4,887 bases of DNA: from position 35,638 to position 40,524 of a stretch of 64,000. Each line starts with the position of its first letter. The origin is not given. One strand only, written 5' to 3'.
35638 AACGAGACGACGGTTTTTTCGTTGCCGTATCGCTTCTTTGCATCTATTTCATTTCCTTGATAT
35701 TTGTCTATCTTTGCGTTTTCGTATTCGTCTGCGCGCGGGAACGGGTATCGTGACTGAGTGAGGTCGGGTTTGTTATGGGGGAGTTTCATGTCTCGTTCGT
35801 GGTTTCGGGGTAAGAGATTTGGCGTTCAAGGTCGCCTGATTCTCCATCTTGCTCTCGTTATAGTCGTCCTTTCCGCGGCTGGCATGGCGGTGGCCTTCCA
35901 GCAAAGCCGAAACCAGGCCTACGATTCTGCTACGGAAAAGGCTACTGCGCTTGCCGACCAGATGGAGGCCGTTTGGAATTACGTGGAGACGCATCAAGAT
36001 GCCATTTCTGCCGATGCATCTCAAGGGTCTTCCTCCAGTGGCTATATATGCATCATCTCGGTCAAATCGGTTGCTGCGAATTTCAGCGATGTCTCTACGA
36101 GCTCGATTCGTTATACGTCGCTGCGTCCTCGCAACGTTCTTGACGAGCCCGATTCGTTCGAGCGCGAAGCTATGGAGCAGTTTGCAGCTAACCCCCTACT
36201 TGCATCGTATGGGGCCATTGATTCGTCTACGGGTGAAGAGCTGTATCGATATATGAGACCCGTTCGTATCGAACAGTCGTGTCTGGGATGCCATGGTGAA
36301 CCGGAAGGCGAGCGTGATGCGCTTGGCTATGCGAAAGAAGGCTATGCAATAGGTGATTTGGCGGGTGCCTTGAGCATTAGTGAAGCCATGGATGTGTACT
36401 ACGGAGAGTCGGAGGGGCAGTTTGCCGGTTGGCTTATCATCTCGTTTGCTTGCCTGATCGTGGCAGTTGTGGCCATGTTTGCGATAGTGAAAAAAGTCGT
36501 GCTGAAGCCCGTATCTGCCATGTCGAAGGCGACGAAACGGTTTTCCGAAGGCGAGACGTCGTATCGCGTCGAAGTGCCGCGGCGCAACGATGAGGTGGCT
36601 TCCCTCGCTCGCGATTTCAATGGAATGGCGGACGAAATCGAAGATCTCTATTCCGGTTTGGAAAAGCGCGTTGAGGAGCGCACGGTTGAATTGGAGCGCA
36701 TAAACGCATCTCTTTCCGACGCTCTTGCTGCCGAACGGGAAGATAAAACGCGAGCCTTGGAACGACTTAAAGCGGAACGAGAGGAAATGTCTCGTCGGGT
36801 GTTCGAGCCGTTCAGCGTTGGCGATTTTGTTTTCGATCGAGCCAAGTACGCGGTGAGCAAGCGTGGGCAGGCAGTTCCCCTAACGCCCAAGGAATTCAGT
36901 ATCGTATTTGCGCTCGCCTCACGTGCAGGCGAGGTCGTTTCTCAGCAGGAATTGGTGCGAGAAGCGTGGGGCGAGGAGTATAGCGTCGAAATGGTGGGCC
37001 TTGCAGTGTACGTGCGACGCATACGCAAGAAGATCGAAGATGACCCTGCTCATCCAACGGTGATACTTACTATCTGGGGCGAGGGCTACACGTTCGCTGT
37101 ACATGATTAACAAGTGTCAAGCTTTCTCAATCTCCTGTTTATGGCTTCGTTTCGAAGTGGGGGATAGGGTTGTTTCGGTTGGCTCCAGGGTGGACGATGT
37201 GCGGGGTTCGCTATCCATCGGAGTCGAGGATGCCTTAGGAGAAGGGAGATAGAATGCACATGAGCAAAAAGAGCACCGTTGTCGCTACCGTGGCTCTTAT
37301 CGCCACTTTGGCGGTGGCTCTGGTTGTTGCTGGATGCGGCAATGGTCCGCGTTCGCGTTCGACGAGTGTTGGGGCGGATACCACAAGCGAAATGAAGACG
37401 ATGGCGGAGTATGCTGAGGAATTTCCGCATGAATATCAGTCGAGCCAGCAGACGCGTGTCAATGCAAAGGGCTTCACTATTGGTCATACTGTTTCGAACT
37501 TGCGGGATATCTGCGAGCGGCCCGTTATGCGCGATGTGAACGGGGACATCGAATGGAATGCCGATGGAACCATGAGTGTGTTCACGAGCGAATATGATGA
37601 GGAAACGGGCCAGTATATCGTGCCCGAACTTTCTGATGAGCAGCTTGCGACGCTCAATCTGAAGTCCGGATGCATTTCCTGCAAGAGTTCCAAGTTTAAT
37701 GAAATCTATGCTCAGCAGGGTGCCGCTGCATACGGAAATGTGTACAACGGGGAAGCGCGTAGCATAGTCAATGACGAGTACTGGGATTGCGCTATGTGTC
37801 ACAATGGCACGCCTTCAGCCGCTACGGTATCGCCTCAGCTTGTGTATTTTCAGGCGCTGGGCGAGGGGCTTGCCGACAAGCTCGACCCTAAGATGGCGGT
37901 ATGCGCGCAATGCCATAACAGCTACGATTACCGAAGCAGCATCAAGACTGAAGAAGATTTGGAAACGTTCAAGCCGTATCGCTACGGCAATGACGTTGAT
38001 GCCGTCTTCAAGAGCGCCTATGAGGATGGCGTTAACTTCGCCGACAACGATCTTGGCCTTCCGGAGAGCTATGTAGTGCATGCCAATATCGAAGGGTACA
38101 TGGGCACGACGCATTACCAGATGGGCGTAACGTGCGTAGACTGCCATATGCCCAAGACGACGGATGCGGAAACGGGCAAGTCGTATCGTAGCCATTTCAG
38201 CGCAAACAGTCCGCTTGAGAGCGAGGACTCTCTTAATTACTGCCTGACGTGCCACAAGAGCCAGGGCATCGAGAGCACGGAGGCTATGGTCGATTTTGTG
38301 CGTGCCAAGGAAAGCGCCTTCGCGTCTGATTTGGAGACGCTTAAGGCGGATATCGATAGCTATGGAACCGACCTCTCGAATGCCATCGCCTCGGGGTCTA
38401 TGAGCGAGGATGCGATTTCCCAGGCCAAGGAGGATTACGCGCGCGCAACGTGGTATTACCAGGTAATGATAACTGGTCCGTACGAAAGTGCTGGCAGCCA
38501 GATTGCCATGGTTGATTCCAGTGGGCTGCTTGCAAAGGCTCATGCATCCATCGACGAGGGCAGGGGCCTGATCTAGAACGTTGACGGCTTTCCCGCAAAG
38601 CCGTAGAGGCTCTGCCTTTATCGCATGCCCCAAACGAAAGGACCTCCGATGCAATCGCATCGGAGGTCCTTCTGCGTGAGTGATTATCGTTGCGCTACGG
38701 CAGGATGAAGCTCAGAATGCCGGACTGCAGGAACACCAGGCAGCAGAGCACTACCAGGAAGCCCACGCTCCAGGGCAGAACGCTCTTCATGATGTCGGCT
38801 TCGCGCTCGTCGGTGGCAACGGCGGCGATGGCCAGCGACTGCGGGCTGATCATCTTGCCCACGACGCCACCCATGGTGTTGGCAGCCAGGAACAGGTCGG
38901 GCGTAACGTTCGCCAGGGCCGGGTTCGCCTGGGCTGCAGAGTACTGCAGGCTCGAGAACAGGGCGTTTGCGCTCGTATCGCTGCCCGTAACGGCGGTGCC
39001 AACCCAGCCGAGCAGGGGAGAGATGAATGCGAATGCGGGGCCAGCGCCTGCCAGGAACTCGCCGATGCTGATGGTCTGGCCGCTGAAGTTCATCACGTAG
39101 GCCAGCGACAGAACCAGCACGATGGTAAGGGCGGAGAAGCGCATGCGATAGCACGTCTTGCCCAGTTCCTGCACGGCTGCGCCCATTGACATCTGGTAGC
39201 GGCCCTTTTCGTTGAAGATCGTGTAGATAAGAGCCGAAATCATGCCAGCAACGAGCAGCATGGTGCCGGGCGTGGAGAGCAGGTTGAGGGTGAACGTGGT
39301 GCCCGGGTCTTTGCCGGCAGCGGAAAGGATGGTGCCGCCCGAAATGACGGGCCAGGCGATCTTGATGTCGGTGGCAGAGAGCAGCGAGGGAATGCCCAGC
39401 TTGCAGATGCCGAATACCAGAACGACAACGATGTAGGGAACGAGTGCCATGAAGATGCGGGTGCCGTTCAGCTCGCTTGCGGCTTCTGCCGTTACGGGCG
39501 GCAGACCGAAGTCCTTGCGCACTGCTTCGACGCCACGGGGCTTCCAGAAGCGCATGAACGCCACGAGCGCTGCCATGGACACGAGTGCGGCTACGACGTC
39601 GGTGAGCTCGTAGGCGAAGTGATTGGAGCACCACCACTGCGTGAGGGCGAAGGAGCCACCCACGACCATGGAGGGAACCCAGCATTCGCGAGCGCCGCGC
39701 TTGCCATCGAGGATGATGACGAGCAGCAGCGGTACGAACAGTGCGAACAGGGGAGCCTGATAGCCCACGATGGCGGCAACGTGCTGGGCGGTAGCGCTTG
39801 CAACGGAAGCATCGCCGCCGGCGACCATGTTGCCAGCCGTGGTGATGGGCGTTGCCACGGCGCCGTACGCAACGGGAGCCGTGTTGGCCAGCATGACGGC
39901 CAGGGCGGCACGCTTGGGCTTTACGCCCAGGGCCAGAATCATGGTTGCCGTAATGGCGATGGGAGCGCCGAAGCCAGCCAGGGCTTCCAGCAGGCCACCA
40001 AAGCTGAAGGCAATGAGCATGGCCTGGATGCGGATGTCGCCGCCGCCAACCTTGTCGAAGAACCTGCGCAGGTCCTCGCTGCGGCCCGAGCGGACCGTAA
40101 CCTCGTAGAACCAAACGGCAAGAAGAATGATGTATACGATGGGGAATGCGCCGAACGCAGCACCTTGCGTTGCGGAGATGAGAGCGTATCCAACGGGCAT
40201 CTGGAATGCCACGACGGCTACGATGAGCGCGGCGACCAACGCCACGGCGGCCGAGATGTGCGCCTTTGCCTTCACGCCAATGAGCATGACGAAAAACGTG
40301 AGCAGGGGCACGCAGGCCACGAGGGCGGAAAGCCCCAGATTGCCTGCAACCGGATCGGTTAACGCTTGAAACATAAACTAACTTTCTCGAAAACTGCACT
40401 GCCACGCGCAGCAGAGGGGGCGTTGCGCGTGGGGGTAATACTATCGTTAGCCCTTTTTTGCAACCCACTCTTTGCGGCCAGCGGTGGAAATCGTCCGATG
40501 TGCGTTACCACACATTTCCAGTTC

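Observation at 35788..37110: Kinase-less heme-c sensor fused directly to an OmpR DNA-binding domain: a candidate new one-component class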

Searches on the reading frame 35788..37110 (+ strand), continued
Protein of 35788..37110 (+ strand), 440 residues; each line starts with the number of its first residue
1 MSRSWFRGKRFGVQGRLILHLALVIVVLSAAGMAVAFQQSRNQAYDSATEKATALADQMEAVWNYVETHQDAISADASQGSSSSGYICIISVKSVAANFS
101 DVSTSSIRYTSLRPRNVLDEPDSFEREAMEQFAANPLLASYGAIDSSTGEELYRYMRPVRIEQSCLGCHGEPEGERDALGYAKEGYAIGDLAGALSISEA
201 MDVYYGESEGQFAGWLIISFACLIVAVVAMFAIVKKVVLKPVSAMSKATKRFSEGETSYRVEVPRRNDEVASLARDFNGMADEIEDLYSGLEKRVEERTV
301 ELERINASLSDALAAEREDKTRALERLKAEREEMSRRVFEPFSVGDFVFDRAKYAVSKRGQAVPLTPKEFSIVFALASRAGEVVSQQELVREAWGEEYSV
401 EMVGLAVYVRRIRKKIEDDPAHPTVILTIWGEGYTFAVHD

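Call 79: find_homologous_proteins(query=window:35788-37110:+, region=230-440, max_evalue=0.001)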
Query window:35788-37110:+, residues 230-440 (211 aa): 22 proteins with E <= 0.001 among 2378 candidates.
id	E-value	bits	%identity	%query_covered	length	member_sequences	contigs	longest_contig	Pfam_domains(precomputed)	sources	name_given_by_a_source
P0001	2.1e-127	440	100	100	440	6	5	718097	PF00672.31,PF11845.14,PF00486.35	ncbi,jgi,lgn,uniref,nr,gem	ncbi:DUF3365 domain-containing protein [Denitrobacterium detoxificans]|jgi:DNA-binding winged helix-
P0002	5.6e-83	295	64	100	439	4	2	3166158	PF00672.31,PF11845.14,PF00486.35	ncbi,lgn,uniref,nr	ncbi:Transcriptional regulatory protein YycF [Slackia heliotrinireducens]|uniref:c-type heme family 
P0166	3.6e-26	110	59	45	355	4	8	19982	PF13847.13,PF13489.13,PF05175.21,PF13649.13,PF00486.35,PF01209.25,PF08241.19,PF08242.19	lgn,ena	-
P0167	6.3e-25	106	54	47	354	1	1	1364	PF13847.13,PF13489.13,PF06325.20,PF03848.21,PF05175.21,PF13649.13,PF00486.35,PF03141.23,PF01209.25,PF08241.19,PF08242.19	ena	-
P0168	1.4e-24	105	55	45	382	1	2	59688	PF13847.13,PF13489.13,PF05175.21,PF13649.13,PF00486.35,PF01209.25,PF08241.19,PF08242.19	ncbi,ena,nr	ncbi:MAG: methyltransferase domain-containing protein [Eggerthellaceae bacterium]|nr:methyltransfera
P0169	5.1e-23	100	53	44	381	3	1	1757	PF13847.13,PF13489.13,PF06325.20,PF03848.21,PF05175.21,PF13649.13,PF00486.35,PF01209.25,PF08241.19,PF08242.19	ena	-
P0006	2.3e-22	98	53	44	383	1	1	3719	PF13847.13,PF13489.13,PF05175.21,PF13649.13,PF00486.35,PF01209.25,PF08241.19,PF08242.19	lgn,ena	-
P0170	1.3e-14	72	42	46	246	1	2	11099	PF00486.35,PF00072.31,PF06490.18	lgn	-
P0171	8.3e-13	67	45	41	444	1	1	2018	PF00486.35,PF13493.12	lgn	-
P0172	9.6e-12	63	40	51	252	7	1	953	PF00486.35,PF00072.31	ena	-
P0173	1.6e-11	62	36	45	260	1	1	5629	PF00486.35,PF00072.31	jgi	jgi:DNA-binding response OmpR family regulator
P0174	2.4e-10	59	41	37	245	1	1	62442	PF00486.35,PF00072.31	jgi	jgi:DNA-binding response OmpR family regulator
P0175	1.9e-9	56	39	44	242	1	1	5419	PF00486.35,PF00072.31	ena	-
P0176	3.3e-9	55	39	44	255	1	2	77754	PF00486.35,PF00072.31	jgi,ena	-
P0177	3.9e-8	51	34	58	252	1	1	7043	PF00486.35,PF00072.31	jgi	jgi:DNA-binding response OmpR family regulator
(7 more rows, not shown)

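Call 81: predict_structure(alignment_id=A1)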
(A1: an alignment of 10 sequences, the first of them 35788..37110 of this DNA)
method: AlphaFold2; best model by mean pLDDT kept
length: 440 residues; sequences in the alignment: 10
mean_pLDDT: 72.7   pTM: 0.47
mean pLDDT of the five models: 72.7, 69.9, 69.1, 68.6, 67.7
residues with pLDDT >= 90: 74; 70-90: 216; 50-70: 84; < 50: 66
segments of 3 or more residues with pLDDT < 50: 1-11, 77-86, 334-344, 408-410, 415-417, 421-440
pLDDT, mean of each block of 10 residues (from residue 1): 39 70 82 84 91 93 80 52 55 86 90 85 94 94 88 94 84 80 88 93 81 78 82 80 79 75 68 81 81 80 80 80 74 47 55 61 65 61 53 53 49 48 38 27
secondary structure, 60 per line:
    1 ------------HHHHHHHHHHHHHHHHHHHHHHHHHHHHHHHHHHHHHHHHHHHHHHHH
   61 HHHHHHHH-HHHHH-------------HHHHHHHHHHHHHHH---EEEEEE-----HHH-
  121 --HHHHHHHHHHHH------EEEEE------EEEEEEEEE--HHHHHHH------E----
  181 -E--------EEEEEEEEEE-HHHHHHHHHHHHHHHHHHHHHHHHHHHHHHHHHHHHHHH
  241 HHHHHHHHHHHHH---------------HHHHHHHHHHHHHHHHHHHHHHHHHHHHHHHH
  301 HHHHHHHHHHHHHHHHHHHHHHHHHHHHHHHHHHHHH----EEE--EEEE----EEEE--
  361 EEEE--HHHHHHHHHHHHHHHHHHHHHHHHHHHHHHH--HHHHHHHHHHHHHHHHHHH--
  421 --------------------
elements in order: H13-68 H70-74 H88-102 E106-111 H123-134 E141-145 E152-160 H163-169 E191-200 H202-253 H269-337 E342-344 E347-350 E355-358 E361-364 H367-397 H400-418

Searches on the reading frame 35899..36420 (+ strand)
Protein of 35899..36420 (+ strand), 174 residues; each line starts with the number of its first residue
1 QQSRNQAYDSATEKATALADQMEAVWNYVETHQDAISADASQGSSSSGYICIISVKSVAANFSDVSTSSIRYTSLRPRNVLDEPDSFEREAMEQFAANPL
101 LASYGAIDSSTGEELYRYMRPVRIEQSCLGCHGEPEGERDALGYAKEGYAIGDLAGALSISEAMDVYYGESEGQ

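Call 38: search_solved_structures(query=window:35899-36420:+, max_evalue=10, show_alignments=3)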
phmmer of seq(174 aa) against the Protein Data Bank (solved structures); distinct sequences matched with E-value up to 10: 4.
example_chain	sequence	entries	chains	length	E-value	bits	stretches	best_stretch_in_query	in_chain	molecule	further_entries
5b82_A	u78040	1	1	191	0.0022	21.5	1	63-160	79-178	Tll0287 protein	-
1dvh_A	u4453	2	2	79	1.6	12.3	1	124-148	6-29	CYTOCHROME C553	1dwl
2dvh_A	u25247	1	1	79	1.8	12.1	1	124-148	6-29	CYTOCHROME C-553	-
1e08_E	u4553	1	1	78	2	11.9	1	124-148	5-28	CYTOCHROME C553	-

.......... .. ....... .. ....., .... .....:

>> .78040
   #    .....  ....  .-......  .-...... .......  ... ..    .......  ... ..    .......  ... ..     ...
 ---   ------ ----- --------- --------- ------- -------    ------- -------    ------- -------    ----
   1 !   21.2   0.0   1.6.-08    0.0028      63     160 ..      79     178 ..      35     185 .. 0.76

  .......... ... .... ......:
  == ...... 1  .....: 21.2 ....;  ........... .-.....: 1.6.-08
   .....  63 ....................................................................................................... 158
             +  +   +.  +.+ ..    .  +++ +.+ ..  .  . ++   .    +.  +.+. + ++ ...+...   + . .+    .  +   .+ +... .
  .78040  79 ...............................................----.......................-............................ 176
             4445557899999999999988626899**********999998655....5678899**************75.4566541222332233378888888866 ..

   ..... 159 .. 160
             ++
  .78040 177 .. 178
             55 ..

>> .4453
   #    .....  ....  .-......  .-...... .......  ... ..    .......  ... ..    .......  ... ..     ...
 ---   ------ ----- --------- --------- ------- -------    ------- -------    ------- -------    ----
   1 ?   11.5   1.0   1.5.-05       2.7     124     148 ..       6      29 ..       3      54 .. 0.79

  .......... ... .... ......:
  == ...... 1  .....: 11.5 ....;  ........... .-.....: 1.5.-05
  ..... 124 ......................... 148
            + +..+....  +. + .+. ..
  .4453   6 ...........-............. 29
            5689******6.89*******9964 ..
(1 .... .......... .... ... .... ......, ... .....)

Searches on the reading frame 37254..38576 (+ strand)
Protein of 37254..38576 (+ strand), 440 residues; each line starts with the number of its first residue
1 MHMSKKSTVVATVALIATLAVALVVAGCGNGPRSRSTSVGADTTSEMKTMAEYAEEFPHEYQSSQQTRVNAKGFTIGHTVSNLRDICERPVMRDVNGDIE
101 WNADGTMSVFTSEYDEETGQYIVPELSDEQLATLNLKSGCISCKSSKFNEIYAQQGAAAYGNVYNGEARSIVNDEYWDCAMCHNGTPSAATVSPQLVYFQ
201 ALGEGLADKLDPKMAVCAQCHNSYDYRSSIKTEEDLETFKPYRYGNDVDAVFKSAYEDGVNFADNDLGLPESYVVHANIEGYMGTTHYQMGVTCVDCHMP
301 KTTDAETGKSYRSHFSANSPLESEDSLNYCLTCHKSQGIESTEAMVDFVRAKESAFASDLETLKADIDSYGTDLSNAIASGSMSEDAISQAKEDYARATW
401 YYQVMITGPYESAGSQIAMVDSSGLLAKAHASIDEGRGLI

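Call 3: search_protein_families(library=pfam, proteins=[window:37254-38576:+], max_evalue=1)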
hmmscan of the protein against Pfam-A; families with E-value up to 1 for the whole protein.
window:37254-38576:+ (440 aa): 12 families
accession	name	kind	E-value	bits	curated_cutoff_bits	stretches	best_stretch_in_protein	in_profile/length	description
PF02335.20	Cytochrom_C552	-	6.7e-32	111.4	24.1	1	51-405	3-348/438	Cytochrome c552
PF14522.11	Cytochrome_C7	-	7.4e-07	29.3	24.8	2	285-338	6-52/67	Cytochrome c7 and related cytochrome c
PF22113.1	Mtrc-MtrF_II-IV_dom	-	3.3e-06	27.2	30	1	172-227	77-132/176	Outer membrane cytochrome MtrC/MtrF-like, domains II/IV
PF14537.11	Cytochrom_c3_2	-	0.00013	22.8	25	1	287-338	2-37/79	Cytochrome c3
PF22678.1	Cytochrom_c_NrfB-like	-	0.0058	17.5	27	1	294-342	1-48/89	Cytochrome c-type protein NrfB-like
PF02892.21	zf-BED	-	0.014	15.8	20.6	0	209-231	11-33/44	BED zinc finger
PF03892.19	NapB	-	0.049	14.2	25.1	0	326-344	63-81/127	Nitrate reductase cytochrome c-type subunit (NapB)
PF25206.1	DUF7836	-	0.14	12.4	26.7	1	216-240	32-56/59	Domain of unknown function (DUF7836)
PF17283.8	Zn_ribbon_SprT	-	0.54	10.8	28.1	1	215-233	5-23/38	SprT-like zinc ribbon domain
PF05495.17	zf-CHY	-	0.55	11.1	31.3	0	174-224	16-65/68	CHY zinc finger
PF03264.19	Cytochrom_NNT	-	0.76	9.9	24.1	1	276-303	46-77/174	NapC/NirT cytochrome c family, N-terminal region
PF09699.15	Paired_CXXCH_1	-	0.92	9.7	20.6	1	293-337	8-39/41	Doubled CXXCH motif (Paired_CXXCH_1)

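Call 4: search_protein_families(library=ncbifam, proteins=[window:37254-38576:+], max_evalue=0.1)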
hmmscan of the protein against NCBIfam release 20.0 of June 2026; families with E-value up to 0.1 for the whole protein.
window:37254-38576:+ (440 aa): 12 families
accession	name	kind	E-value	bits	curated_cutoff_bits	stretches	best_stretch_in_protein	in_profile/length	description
NF008339.0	PRK11125.1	equivalog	3.8e-24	85.2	595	1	137-406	126-392/487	ammonia-forming cytochrome c nitrite reductase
TIGR03152.1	cyto_c552_HCOOH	exception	2.3e-18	66.2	692.5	1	139-403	84-347/441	ammonia-forming nitrite reductase cytochrome c552 subunit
TIGR03508.1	decahem_SO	subfamily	1.2e-05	24.9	192.2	1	284-337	26-80/258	DmsE family decaheme c-type cytochrome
TIGR03507.1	decahem_SO1788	subfamily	0.00034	19.2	209.3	1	157-232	558-635/672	OmcA/MtrC family decaheme c-type cytochrome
NF007376.0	PRK09881.1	equivalog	0.002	17.1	434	1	132-214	218-293/298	D,D-dipeptide ABC transporter permease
NF033196.2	c_type_nonphoto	exception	0.0027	17.8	70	0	276-305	12-41/98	c-type cytochrome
TIGR01905.1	paired_CXXCH_1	subfamily_domain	0.004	17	25.2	0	312-336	14-38/41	doubled CXXCH domain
NF008659.0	PRK11659.1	equivalog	0.0075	16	184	1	289-339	73-122/188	cytochrome c nitrite reductase pentaheme subunit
NF041028.1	decahem_GSU2203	exception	0.0082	15.4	325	1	279-337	113-158/317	GSU2203 family decaheme c-type cytochrome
TIGR03146.1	cyt_nit_nrfB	equivalog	0.018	15.4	166.6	0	292-359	12-71/145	cytochrome c nitrite reductase pentaheme subunit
NF058595.1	invert_tail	domain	0.046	14.1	37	1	5-39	49-81/113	lipo-invert putative C-terminal anchoring domain-containing protein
NF047847.2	SS_mature_LptM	equivalog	0.078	13.1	27.7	0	13-30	7-22/31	LPS translocon maturation chaperone LptM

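Call 58: find_related_loci(query=window:37254-38576:+, collection=genome_contigs, flank=6000)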
Query window:37254-38576:+ (440 aa) in genome_contigs; peptide patterns used: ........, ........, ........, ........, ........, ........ (x = any residue, [..] = any of these).
531 stretches matched a pattern; 266 encode a relative of the query (tblastn E <= 1e-3); the best 80 are kept; 79 distinct loci.
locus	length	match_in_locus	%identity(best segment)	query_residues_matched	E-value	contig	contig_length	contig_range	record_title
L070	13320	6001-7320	95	1-440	0e+0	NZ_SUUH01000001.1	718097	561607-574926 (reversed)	MAG: Denitrobacterium detoxificans isolate SIG41 NODE_3_length_718097_cov_32.329219, whole genome shotgun sequence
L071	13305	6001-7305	51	10-440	2e-142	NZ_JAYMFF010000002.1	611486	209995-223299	Adlercreutzia wanghongyangiae strain R7 contig2, whole genome shotgun sequence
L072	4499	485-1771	46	3-436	6e-134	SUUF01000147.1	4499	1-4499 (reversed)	MAG: Coriobacteriaceae bacterium isolate SIG39 NODE_50238_length_4499_cov_8.648123, whole genome shotgun sequence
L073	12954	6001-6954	36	90-407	1e-65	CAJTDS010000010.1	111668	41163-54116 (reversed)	Eggerthellaceae bacterium isolate B82_7_EM_BP genome assembly, contig: MGBC000134.10, whole genome shotgun sequence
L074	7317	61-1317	29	1-440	4e-44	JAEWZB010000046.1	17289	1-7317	MAG: Bacillota bacterium isolate OH_SFB_195 k127_934056, whole genome shotgun sequence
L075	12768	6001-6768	28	110-393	4e-22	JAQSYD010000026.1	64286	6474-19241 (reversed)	MAG: Clostridia bacterium isolate L_E1_T20_A_bin.75 scaffold_3051, whole genome shotgun sequence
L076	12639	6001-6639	33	117-334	3e-21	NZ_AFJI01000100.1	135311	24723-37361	Edwardsiella ictaluri ATCC 33202 contig00166, whole genome shotgun sequence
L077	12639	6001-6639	33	117-334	3e-21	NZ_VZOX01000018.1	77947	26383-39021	Edwardsiella anguillarum strain CCUG 64215 contig_0000018, whole genome shotgun sequence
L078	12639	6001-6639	34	117-334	8e-21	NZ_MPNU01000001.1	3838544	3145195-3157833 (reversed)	Edwardsiella piscicida strain ACC35.1 scaffold00001, whole genome shotgun sequence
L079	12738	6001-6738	30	110-346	1e-20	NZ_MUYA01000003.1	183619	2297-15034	Haemophilus paracuniculus strain CCUG 43573 43573T_ctg_0000003, whole genome shotgun sequence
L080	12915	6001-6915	28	110-408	1e-20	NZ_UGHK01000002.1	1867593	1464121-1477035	Avibacterium paragallinarum strain NCTC11296, whole genome shotgun sequence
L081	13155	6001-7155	26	13-402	4e-20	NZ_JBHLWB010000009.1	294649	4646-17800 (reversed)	Gallibacterium trehalosifermentans strain CCM 7539 platanus_K_default_9, whole genome shotgun sequence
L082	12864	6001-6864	30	53-343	4e-20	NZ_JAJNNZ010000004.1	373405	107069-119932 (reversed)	Vibrio gelatinilyticus strain ZSDZ34 4, whole genome shotgun sequence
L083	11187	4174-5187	26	52-402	1e-19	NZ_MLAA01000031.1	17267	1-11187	Rodentibacter caecimuris strain 1998236014 contig_31, whole genome shotgun sequence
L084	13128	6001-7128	25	6-402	1e-19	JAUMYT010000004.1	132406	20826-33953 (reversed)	MAG: Pasteurellaceae bacterium isolate S17M_Sa_43 NODE_49_length_132406_cov_154.502527, whole genome shotgun sequence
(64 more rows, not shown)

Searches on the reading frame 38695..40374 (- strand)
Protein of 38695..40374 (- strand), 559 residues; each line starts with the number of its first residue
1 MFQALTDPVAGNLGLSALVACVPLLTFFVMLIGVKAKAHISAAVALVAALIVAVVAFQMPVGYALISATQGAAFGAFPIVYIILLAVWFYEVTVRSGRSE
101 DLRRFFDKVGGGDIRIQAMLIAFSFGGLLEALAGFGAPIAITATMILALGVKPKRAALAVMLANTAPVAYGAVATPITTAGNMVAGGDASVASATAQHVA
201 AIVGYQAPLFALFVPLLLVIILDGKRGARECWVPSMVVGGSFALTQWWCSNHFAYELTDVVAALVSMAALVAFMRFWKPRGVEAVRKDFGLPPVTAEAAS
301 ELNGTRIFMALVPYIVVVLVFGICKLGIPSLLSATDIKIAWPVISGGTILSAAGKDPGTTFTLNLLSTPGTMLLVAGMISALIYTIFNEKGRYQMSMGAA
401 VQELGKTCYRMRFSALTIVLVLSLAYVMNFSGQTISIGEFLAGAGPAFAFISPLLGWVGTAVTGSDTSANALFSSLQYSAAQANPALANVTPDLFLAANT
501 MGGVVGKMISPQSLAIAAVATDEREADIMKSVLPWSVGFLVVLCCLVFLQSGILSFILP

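Call 3: search_protein_families(library=pfam, proteins=[window:38695-40374:-], max_evalue=1)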
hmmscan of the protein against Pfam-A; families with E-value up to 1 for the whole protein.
window:38695-40374:- (559 aa): 1 family
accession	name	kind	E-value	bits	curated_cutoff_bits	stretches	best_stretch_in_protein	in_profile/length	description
PF02652.20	Lactate_perm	-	2.9e-112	376.6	27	1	15-550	1-522/522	L-lactate permease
